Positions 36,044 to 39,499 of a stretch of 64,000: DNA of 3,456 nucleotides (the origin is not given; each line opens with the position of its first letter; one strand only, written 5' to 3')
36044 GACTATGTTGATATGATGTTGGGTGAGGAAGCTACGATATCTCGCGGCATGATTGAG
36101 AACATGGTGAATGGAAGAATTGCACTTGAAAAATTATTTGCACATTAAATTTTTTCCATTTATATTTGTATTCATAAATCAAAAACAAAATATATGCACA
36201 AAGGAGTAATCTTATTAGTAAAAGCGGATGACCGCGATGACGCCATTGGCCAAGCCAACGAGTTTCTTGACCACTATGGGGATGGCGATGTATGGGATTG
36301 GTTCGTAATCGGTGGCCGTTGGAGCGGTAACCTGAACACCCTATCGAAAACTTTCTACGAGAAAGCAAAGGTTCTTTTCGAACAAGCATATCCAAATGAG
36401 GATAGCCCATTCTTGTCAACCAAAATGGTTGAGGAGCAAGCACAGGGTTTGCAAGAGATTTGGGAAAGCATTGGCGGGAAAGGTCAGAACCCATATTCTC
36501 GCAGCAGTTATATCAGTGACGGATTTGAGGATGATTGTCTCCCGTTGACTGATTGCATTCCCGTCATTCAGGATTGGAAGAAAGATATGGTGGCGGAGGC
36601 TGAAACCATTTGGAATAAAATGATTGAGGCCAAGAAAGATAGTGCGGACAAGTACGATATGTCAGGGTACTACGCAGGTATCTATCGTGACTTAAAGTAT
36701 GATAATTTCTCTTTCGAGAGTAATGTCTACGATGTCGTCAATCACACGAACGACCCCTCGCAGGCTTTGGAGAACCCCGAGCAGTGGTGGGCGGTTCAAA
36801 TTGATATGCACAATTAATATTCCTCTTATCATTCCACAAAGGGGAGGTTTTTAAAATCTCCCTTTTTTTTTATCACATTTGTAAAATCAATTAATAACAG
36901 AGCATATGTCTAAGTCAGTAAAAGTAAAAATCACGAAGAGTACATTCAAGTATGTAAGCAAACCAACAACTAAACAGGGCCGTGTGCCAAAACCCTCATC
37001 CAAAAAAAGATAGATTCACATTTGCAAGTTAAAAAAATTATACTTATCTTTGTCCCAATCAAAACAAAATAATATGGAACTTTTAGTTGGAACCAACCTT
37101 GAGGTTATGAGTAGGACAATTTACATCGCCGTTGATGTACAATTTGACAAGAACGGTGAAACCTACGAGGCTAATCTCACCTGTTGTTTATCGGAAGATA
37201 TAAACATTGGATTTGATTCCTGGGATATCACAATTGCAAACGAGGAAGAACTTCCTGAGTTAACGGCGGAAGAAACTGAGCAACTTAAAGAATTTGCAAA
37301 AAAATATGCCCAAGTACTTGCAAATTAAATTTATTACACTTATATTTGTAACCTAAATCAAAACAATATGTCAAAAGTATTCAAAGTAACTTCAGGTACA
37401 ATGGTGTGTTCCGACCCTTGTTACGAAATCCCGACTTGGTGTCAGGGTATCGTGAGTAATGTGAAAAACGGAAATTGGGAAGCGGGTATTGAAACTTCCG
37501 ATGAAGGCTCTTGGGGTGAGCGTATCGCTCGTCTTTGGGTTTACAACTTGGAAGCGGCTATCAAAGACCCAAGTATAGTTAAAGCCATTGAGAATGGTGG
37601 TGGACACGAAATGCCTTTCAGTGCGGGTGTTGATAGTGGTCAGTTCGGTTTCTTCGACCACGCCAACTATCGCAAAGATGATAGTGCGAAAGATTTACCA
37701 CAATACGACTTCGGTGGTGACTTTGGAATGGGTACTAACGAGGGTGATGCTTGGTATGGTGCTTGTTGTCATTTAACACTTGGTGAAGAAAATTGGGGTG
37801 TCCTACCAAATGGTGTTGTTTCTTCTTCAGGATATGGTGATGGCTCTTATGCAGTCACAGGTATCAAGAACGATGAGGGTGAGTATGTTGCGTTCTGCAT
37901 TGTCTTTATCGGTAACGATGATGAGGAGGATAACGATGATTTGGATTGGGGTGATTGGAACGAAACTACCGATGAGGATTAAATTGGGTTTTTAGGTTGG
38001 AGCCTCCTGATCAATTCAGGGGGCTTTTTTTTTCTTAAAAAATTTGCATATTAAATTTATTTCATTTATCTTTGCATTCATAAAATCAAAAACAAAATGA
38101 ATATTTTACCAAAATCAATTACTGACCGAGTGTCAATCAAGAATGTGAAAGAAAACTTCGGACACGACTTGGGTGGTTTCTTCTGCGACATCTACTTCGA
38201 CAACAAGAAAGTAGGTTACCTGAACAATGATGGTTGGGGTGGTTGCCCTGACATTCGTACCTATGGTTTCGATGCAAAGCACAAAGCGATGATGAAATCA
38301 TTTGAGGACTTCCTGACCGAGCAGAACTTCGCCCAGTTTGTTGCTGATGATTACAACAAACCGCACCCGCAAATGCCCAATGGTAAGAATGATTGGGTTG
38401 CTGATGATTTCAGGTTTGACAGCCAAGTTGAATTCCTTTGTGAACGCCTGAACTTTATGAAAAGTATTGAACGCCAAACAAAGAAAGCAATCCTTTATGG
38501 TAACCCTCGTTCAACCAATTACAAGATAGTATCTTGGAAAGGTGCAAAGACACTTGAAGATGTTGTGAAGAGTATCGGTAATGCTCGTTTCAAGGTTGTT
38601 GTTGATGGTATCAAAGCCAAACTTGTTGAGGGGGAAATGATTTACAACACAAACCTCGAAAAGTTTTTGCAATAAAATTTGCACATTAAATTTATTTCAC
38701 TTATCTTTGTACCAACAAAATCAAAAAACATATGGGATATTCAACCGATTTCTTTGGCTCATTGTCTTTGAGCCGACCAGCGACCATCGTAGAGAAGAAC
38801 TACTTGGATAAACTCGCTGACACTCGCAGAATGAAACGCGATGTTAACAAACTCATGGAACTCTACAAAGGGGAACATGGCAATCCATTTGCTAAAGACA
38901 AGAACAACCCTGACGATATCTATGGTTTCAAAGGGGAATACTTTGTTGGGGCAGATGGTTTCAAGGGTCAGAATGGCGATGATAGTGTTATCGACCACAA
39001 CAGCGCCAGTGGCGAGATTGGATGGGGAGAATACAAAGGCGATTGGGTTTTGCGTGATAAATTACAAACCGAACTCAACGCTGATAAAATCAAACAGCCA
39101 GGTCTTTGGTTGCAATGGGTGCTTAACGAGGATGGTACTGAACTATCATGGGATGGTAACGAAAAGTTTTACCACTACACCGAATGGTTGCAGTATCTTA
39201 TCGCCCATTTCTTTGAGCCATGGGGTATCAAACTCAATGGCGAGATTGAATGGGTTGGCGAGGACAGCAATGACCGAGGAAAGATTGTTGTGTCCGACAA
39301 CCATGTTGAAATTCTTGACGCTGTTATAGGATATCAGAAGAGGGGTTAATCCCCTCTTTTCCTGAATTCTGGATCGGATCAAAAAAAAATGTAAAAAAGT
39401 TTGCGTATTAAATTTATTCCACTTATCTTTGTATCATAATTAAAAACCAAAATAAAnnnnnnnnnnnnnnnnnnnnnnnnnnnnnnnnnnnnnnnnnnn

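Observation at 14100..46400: About 60 near-identical copies of a Bacteroidetes-type promoter build two divergent arms of single-gene promoter-ORF-terminator cassettes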

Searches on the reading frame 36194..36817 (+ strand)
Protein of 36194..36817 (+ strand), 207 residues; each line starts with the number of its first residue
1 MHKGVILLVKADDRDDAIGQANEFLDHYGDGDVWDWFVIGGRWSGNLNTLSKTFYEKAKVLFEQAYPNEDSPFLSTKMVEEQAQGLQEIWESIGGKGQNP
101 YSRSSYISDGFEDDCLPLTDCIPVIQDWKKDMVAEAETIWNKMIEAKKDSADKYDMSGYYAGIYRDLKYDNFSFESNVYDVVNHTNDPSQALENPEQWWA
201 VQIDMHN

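Call 13: search_protein_families(library=pfam, proteins=[window:36194-36817:+], max_evalue=0.01)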
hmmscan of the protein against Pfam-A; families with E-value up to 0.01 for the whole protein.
window:36194-36817:+ (207 aa): 0 families

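Call 54: search_protein_families(library=phrogs, proteins=[window:36194-36817:+], max_evalue=0.001)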
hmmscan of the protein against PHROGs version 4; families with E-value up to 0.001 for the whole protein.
window:36194-36817:+ (207 aa): 1 family
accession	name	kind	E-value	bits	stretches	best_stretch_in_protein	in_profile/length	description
phrog_10079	-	unknown function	0.0002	21.9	1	16-52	145-181/344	-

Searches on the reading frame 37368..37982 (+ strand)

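Call 13: search_protein_families(library=pfam, proteins=[window:37368-37982:+], max_evalue=0.01)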
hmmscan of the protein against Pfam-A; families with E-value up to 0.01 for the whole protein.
window:37368-37982:+ (204 aa): 1 family
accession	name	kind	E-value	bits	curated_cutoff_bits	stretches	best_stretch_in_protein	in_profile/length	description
PF14025.11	DUF4241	-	5e-06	27.2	27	1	5-177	1-188/189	Protein of unknown function (DUF4241)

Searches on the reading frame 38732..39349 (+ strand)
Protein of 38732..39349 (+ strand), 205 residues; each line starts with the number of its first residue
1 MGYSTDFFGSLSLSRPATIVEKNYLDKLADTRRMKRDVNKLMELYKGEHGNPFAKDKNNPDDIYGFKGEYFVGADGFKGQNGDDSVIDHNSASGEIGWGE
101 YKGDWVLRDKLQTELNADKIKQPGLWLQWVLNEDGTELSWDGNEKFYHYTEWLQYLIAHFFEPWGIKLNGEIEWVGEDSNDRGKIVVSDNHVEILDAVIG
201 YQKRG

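Call 13: search_protein_families(library=pfam, proteins=[window:38732-39349:+], max_evalue=0.01)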
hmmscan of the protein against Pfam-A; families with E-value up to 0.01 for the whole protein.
window:38732-39349:+ (205 aa): 0 families

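Call 54: search_protein_families(library=phrogs, proteins=[window:38732-39349:+], max_evalue=0.001)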
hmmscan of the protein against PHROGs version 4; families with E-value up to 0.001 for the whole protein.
window:38732-39349:+ (205 aa): 1 family
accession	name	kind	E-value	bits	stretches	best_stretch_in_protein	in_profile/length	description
phrog_38666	-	unknown function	3.3e-21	76.7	1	121-193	40-111/144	-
